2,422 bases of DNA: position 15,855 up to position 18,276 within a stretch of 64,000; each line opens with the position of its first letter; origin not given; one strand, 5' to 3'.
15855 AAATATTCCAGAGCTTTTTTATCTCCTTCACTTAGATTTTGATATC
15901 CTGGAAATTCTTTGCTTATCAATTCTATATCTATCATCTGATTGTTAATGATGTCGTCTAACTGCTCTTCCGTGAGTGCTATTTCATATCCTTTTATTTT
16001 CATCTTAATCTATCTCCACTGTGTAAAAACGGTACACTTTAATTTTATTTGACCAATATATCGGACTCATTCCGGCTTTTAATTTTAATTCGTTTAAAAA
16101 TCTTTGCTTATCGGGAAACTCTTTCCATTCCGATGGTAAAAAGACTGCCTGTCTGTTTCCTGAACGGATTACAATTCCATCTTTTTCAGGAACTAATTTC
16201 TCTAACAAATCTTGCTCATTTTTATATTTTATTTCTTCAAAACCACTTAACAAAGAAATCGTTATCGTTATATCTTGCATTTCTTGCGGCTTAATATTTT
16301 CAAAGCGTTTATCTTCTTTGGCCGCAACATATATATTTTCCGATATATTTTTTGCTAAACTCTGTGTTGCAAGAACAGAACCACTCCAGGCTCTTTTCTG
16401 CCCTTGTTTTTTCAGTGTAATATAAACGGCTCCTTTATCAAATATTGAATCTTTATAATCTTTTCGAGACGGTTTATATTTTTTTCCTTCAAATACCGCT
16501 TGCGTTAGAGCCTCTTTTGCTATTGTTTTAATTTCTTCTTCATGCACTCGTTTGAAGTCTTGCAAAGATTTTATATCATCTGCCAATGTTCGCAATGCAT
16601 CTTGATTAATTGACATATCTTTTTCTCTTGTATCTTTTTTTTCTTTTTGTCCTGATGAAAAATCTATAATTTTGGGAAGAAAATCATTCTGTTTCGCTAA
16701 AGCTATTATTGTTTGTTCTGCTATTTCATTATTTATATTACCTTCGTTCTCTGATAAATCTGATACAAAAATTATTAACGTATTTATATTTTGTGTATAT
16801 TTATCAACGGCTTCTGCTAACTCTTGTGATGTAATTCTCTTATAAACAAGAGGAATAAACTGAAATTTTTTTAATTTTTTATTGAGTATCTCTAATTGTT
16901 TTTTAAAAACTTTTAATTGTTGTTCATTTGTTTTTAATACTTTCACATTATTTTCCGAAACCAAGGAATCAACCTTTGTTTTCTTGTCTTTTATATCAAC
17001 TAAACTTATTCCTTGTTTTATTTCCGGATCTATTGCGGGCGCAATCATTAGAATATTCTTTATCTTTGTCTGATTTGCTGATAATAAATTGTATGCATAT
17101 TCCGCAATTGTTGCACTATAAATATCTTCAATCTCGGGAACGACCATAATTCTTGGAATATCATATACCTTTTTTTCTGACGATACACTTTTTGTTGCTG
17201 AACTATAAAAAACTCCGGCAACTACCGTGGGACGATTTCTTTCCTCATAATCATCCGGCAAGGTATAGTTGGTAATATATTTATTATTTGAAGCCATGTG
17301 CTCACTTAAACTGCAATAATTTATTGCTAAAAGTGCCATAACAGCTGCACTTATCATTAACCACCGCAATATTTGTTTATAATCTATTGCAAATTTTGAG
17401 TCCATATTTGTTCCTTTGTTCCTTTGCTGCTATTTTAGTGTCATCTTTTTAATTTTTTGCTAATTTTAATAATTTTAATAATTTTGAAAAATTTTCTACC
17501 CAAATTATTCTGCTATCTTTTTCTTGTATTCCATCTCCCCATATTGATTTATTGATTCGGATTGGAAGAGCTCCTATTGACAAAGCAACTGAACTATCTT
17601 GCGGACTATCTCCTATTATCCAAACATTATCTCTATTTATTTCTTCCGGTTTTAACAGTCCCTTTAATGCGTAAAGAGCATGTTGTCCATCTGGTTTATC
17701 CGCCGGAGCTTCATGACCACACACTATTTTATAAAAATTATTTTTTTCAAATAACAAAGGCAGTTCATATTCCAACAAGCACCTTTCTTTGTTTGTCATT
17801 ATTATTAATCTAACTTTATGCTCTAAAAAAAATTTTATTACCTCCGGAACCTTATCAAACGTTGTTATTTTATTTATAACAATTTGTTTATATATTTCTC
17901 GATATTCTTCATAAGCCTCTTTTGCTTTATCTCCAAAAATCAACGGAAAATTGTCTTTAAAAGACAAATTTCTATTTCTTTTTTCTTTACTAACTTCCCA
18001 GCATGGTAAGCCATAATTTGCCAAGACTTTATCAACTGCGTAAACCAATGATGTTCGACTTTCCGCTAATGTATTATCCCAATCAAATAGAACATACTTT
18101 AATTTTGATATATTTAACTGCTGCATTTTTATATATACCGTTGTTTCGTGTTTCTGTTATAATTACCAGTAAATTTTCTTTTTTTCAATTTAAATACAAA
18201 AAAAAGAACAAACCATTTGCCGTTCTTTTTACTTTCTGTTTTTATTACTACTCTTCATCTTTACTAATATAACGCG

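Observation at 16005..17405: Membrane-anchored MEMO1-like/AMMECR1-like fusion in which the signature catalytic residues of both halves are substituted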

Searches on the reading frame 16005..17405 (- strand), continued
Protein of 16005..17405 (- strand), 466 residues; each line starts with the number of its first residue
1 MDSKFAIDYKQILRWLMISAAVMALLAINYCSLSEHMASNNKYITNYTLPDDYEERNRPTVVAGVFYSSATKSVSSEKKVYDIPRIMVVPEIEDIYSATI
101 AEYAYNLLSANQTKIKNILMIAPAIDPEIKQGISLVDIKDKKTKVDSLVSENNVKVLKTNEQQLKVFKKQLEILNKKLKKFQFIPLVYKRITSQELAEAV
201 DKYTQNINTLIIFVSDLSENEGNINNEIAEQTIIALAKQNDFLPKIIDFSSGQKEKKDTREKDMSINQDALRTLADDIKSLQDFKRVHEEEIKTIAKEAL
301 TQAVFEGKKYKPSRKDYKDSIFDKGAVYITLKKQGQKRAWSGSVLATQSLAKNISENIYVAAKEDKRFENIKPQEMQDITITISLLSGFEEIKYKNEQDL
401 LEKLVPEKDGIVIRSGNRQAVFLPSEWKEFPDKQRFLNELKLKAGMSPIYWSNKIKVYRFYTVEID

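Call 31: predict_structure(alignment_id=A1)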
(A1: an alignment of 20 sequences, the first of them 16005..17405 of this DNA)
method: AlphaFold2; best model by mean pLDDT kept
length: 466 residues; sequences in the alignment: 20
mean_pLDDT: 79.8   pTM: 0.56
mean pLDDT of the five models: 79.8, 79.1, 79.0, 77.4, 75.4
residues with pLDDT >= 90: 168; 70-90: 195; 50-70: 59; < 50: 44
segments of 3 or more residues with pLDDT < 50: 1-4, 72-80, 146-148, 220-222, 251-271
pLDDT, mean of each block of 10 residues (from residue 1): 58 89 87 65 86 63 74 40 81 77 84 86 76 74 49 56 81 85 86 86 84 76 69 86 70 32 28 80 93 96 95 90 94 89 89 95 90 92 94 92 92 90 91 93 90 88 93
secondary structure, 60 per line:
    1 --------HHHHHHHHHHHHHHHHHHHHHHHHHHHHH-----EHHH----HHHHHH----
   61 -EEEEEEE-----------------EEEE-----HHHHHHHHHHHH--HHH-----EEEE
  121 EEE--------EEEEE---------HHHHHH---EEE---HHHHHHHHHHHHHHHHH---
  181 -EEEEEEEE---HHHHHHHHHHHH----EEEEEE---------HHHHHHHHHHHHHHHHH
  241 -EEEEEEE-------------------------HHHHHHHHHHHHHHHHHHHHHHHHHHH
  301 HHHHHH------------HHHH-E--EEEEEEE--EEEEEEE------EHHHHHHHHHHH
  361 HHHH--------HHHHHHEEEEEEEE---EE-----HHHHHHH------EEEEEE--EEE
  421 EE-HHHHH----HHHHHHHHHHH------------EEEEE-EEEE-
elements in order: H9-37 H51-56 E62-68 E86-89 H95-106 E117-123 E132-136 H146-151 E155-157 H161-177 E182-189 H193-204 E209-214 H224-240 E242-248 H274-306 H319-322 E327-333 E336-342 H350-364 H373-378 E379-386 H397-403 E410-415 E418-422 H424-428 H433-443 E456-460 E462-465

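Call 40: search_solved_structures(query=P0005, max_evalue=0.001, show_alignments=2)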
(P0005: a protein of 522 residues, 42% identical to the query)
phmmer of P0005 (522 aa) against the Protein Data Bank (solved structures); distinct sequences matched with E-value up to 0.001: 6.
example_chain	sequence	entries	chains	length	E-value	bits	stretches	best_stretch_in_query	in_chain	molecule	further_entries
7m8h_A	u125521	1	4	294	2.9e-20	75.7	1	61-247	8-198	Protein MEMO1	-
7kq8_A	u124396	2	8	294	2.9e-20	75.7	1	61-247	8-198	Protein MEMO1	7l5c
3bcz_A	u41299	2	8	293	3e-20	75.7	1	61-247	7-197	Protein MEMO1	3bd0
1wsc_A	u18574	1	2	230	5.4e-17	64.9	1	330-515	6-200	Hypothetical protein ST0229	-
1zq7_A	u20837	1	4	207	8.1e-17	64.3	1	371-512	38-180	Hypothetical protein MM0484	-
1vaj_A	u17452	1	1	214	1.9e-15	59.8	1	337-517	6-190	Hypothetical protein PH0010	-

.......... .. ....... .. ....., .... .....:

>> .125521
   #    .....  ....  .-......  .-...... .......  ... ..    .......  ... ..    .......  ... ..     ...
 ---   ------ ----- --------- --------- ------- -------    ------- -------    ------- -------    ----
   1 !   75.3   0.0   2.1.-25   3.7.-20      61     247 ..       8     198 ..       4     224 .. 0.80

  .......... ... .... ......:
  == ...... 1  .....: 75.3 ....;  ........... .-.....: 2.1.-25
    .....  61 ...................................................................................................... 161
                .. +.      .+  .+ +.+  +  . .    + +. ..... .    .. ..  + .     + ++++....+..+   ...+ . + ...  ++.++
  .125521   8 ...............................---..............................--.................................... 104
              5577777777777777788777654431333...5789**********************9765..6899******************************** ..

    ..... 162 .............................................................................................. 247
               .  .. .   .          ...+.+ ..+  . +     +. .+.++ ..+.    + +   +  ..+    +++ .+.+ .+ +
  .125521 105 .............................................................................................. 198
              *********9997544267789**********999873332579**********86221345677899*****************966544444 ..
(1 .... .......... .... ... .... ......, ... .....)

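Call 43: find_encoding_contigs(protein=P0006, flank=6000, max_places=1)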
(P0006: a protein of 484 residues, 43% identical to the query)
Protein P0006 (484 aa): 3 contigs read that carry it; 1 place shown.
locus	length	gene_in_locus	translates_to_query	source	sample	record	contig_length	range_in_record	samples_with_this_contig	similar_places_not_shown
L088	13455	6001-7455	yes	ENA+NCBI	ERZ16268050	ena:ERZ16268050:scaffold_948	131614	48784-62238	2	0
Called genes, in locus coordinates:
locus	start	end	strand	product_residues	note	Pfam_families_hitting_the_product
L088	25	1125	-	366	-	PF12740:PETase (faint), PF01738:DLH, PF02129:Peptidase_S15, PF00326:Peptidase_S9 (faint)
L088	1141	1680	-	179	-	PF02525:Flavodoxin_2, PF03358:FMN_red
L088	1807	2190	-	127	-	-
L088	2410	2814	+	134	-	PF03724:META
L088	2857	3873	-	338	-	PF00579:tRNA-synt_1b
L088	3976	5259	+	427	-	PF02403:Seryl_tRNA_N, PF00587:tRNA-synt_2b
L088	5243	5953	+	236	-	PF00702:Hydrolase, PF12710:HAD (weak), PF13419:HAD_2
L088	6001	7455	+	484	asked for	PF01871:AMMECR1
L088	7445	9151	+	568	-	-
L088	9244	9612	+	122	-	-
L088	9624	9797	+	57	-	-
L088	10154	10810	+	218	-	-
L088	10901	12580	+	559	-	PF00005:ABC_tran, PF02463:SMC_N (faint), PF13304:AAA_21 (faint), PF12848:ABC_tran_Xtn, PF00005:ABC_tran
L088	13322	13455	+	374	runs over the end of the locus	PF01702:TGT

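Call 44: find_encoding_contigs(protein=P0007, flank=6000, max_places=1)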
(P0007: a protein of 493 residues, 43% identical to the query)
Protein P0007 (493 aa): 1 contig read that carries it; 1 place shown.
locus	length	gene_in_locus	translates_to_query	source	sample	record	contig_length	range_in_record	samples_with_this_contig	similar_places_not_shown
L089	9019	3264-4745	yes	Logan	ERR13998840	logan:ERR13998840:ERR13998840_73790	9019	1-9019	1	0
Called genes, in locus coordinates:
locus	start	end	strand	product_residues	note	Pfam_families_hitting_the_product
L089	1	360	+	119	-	?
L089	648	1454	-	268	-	PF01975:SurE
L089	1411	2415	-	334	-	PF06414:Zeta_toxin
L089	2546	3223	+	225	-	PF00702:Hydrolase, PF12710:HAD (weak), PF13419:HAD_2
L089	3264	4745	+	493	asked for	PF01875:Memo, PF01871:AMMECR1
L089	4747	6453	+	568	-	-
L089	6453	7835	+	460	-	PF03315:SDH_beta, PF03313:SDH_alpha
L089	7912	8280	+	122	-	-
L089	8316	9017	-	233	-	?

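Call 45: find_encoding_contigs(protein=P0026, flank=6000, max_places=1)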
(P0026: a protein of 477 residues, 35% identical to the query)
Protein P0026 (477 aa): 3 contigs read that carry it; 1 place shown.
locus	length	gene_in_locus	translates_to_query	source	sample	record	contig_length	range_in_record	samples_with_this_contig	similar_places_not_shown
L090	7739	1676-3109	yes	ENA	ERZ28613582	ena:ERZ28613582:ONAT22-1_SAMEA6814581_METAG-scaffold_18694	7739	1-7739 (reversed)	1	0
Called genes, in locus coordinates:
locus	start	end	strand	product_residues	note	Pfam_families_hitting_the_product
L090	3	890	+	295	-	?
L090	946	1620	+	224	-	PF00702:Hydrolase, PF12710:HAD, PF13419:HAD_2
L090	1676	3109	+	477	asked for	PF01871:AMMECR1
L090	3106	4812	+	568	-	-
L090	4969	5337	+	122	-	-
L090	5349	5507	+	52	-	-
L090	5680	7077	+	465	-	-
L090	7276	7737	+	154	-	?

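Call 61: search_protein_families(library=pfam, proteins=[P0005, P0006, P0007, P0026, P0032, P0024, L085:1263-2261:-], max_evalue=0.01)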
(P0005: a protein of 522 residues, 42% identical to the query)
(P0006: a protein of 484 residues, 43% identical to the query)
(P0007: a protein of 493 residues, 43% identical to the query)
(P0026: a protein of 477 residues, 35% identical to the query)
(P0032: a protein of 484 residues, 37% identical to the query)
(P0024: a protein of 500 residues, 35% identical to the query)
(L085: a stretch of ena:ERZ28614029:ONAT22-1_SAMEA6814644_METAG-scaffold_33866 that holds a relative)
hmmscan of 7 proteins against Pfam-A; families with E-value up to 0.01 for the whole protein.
P0005 (522 aa): 2 families
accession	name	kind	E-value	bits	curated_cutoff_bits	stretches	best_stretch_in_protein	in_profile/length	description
PF01875.22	Memo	-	4.4e-49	167.5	27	1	59-311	1-267/269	Memo-like protein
PF01871.22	AMMECR1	-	2.8e-43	147.7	25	1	346-514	2-165/168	AMMECR1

P0006 (484 aa): 2 families
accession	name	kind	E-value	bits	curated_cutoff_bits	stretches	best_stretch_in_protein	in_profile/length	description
PF01871.22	AMMECR1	-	9.7e-30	103.7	25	1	309-476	3-165/168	AMMECR1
PF02558.23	ApbA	-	0.0016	18.5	22.2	1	175-226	62-113/150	Ketopantoate reductase PanE/ApbA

P0007 (493 aa): 2 families
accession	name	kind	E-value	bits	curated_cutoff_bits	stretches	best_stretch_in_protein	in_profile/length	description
PF01871.22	AMMECR1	-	5.8e-38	130.5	25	1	321-489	2-165/168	AMMECR1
PF01875.22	Memo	-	3.4e-16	59.7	27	1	76-233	33-195/269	Memo-like protein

P0026 (477 aa): 1 family
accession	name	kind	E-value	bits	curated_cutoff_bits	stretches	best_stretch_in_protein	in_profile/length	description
PF01871.22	AMMECR1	-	1.3e-23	83.8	25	1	303-471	2-165/168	AMMECR1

P0032 (484 aa): 2 families
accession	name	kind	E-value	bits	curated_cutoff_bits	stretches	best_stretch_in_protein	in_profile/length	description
PF01871.22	AMMECR1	-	8.3e-32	110.4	25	1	308-477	2-166/168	AMMECR1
PF01875.22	Memo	-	6.1e-07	29.3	27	1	85-250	33-207/269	Memo-like protein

P0024 (500 aa): 2 families
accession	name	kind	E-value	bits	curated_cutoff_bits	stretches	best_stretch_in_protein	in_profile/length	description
PF01875.22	Memo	-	8.1e-20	71.6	27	1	62-247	4-194/269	Memo-like protein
PF01871.22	AMMECR1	-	2.6e-16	60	25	1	326-492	1-165/168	AMMECR1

L085:1263-2261:- (332 aa): 2 families
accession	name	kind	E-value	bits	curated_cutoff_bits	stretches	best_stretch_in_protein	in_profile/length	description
PF04055.27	Radical_SAM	-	8.6e-20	72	29.5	1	76-224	4-158/166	Radical SAM superfamily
PF13353.11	Fer4_12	-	4.1e-06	27.6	22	1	73-169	10-109/137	4Fe-4S single cluster domain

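Call 62: search_protein_families(library=ncbifam, proteins=[L085:1263-2261:-, P0005], max_evalue=0.00001)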
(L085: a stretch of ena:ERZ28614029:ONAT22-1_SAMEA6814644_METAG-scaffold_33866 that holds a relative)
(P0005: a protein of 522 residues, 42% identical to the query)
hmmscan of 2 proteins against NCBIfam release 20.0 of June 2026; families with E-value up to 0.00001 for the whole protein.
L085:1263-2261:- (332 aa): 12 families
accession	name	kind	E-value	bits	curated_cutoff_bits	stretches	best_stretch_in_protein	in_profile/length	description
TIGR04337.1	AmmeMemoSam_rS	hypoth_equivalog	5.6e-140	466.1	220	1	2-332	2-333/349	AmmeMemoRadiSam system radical SAM enzyme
TIGR02493.1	PFLA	equivalog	3.6e-13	49.5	231.75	1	76-230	22-179/235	pyruvate formate-lyase-activating protein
TIGR02494.1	PFLE_PFLC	subfamily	6.9e-13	48.5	174.35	1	122-262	128-271/293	glycyl-radical enzyme activating protein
NF033717.2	HPDL_rSAM_activ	equivalog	8.8e-11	41.6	420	1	120-235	133-249/311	4-hydroxyphenylacetate decarboxylase activase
TIGR04041.1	activase_YjjW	hypoth_equivalog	1.6e-07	31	250.2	1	132-237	123-227/276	YjjW family glycine radical enzyme activase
NF043069.1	T4HPD_activ_SAM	equivalog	1.7e-07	30.9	425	1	121-237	127-243/299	trans-4-hydroxy-L-proline dehydratase activase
NF048010.1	SfplDhtActHpsHDes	equivalog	1.3e-06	27.4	430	1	127-237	141-252/298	(2S)-3-sulfopropanediol dehydratase activating enzyme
NF008356.0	PRK11145.1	equivalog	1.6e-06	27.6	375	1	76-235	27-189/246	pyruvate formate lyase 1-activating protein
TIGR04038.1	tatD_link_rSAM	subfamily_domain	1.9e-06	27.8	129.7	1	76-193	15-139/192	TatD family nuclease-associated radical SAM protein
TIGR02668.1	moaA_archaeal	equivalog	5.2e-06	25.7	325.25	1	76-226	17-169/303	GTP 3',8-cyclase MoaA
NF001199.0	PRK00164.2-1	equivalog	6.4e-06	25.5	231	1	76-228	19-173/308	GTP 3',8-cyclase MoaA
NF048008.1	SfplDhtActHpfHKleb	equivalog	9.1e-06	25.2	500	0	121-242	130-250/308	(2S)-3-sulfopropanediol dehydratase activating enzyme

P0005 (522 aa): 5 families
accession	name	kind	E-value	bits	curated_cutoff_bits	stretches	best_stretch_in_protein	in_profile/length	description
TIGR04336.1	AmmeMemoSam_B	hypoth_equivalog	3.8e-71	239.5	26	1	58-312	1-268/270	AmmeMemoRadiSam system protein B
TIGR04335.1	AmmeMemoSam_A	hypoth_equivalog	1.6e-53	180.6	99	1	344-514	3-172/175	AmmeMemoRadiSam system protein A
NF001987.0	PRK00782.1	equivalog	6.8e-48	163.2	295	1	58-311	3-262/267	MEMO1 family protein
TIGR00296.1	TIGR00296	hypoth_equivalog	3.4e-31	108.5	91.05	1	341-513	9-184/200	TIGR00296 family protein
NF002000.0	PRK00801.1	equivalog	1e-28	99.8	273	1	336-513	4-180/201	hypothetical protein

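Call 65: predict_structure(alignment_id=A2)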
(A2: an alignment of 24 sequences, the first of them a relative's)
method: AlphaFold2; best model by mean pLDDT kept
length: 522 residues; sequences in the alignment: 24
mean_pLDDT: 76.7   pTM: 0.47
mean pLDDT of the five models: 76.7, 76.3, 76.0, 75.8, 75.1
residues with pLDDT >= 90: 179; 70-90: 189; 50-70: 82; < 50: 72
segments of 3 or more residues with pLDDT < 50: 1-4, 54-70, 84-86, 261-268, 287-289, 291-323
pLDDT, mean of each block of 10 residues (from residue 1): 56 87 88 67 81 41 35 58 51 69 62 76 88 78 89 86 93 86 75 85 90 89 85 67 60 62 50 74 58 38 33 35 69 90 94 94 90 92 91 89 95 94 91 93 89 92 91 92 93 92 86 87 39
secondary structure, 60 per line:
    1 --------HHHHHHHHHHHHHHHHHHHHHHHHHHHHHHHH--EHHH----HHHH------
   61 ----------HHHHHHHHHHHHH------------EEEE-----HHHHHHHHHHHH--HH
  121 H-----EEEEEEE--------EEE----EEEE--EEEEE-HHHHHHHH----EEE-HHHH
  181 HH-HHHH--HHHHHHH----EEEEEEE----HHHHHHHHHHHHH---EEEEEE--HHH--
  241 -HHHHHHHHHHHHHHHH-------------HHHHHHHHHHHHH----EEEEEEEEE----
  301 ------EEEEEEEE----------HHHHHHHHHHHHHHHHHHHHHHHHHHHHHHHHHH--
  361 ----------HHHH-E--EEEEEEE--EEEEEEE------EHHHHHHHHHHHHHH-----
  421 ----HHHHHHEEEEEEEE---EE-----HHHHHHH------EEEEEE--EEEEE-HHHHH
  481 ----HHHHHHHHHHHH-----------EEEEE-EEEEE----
elements in order: H9-40 H51-54 H71-83 E96-99 H105-116 E127-133 E142-144 E149-152 E155-159 H161-168 E173-175 H177-182 H184-187 H190-196 E201-207 H212-224 E228-233 H242-257 H271-283 E288-296 E307-314 H325-358 H371-374 E379-385 E388-394 H402-415 H425-430 E431-438 H449-455 E462-467 E470-474 H476-480 H485-496 E508-512 E514-518

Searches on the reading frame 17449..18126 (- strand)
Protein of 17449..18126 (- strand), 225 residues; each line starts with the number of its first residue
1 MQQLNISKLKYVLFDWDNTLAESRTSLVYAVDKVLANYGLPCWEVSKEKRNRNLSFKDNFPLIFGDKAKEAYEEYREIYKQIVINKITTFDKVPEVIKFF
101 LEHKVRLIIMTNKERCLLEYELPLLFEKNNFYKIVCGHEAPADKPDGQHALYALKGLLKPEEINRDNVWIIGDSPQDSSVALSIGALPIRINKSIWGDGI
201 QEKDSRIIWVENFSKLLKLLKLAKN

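Call 3: search_protein_families(library=pfam, proteins=[window:17449-18126:-], max_evalue=1)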
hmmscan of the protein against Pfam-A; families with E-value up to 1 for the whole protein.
window:17449-18126:- (225 aa): 5 families
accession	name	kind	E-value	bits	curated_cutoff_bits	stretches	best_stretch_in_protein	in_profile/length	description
PF13419.12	HAD_2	-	3.9e-22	79.7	23.8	1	12-185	1-172/178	Haloacid dehalogenase-like hydrolase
PF00702.32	Hydrolase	-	1.7e-11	45.3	26.4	1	10-183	2-189/191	haloacid dehalogenase-like hydrolase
PF12710.13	HAD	-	2.5e-08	35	27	1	12-178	1-185/189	haloacid dehalogenase-like hydrolase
PF13242.12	Hydrolase_like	-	0.019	15.3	22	1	144-186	4-43/75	HAD-hyrolase-like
PF08282.18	Hydrolase_3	-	0.16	12.1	20.9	0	152-178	190-216/255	haloacid dehalogenase-like hydrolase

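Call 4: search_protein_families(library=ncbifam, proteins=[window:17449-18126:-], max_evalue=1)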
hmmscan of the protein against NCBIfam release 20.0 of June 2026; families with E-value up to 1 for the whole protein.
window:17449-18126:- (225 aa): 22 families
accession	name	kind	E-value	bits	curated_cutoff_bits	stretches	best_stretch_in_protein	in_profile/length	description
NF009695.0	PRK13222.1-2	equivalog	1.2e-15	57.6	225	2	66-186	72-188/226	phosphoglycolate phosphatase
NF009697.0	PRK13222.1-4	equivalog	1.3e-10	41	327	1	6-223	4-225/232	phosphoglycolate phosphatase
NF009804.0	PRK13288.1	equivalog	1.5e-10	40.9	218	1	8-216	2-206/215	pyrophosphatase PpaX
TIGR01449.2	PGP_bact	equivalog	6.2e-09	35.7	180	1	12-186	1-179/213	phosphoglycolate phosphatase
NF009698.0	PRK13223.1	equivalog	2.4e-08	33.5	466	1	10-191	14-200/272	phosphoglycolate phosphatase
TIGR01662.1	HAD-SF-IIIA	subfamily_domain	9.3e-06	25.8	44.6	1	86-190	23-137/141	HAD-IIIA family hydrolase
TIGR02254.1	YjjG_YfnB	equivalog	1.5e-05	24.6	159.9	1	74-177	83-181/223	YjjG family noncanonical pyrimidine nucleotidase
TIGR02253.1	CTE7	subfamily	3.4e-05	23.7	169.75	1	9-194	2-197/221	TIGR02253 family HAD-type hydrolase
NF009694.0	PRK13222.1-1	equivalog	5.2e-05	22.7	415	2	7-42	5-40/252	phosphoglycolate phosphatase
NF009700.0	PRK13226.1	equivalog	6.6e-05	22.7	342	1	10-204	13-204/229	phosphoglycolate phosphatase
TIGR01993.1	Pyr-5-nucltdase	equivalog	0.00015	21.6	142.9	1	11-177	2-169/183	pyrimidine 5'-nucleotidase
TIGR02252.1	DREG-2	subfamily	0.0026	17.5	155.2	1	89-184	106-197/203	HAD hydrolase, REG-2-like, family IA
NF006976.0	PRK09449.1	equivalog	0.0028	17.2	183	1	90-176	97-179/225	pyrimidine 5'-nucleotidase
TIGR01489.1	DKMTPPase-SF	subfamily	0.0031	17.6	81.55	1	11-152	3-134/188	MtnX-like HAD-IB family phosphatase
TIGR01549.1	HAD-SF-IA-v1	subfamily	0.0045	17.4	23.3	0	91-184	62-148/149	HAD-IA family hydrolase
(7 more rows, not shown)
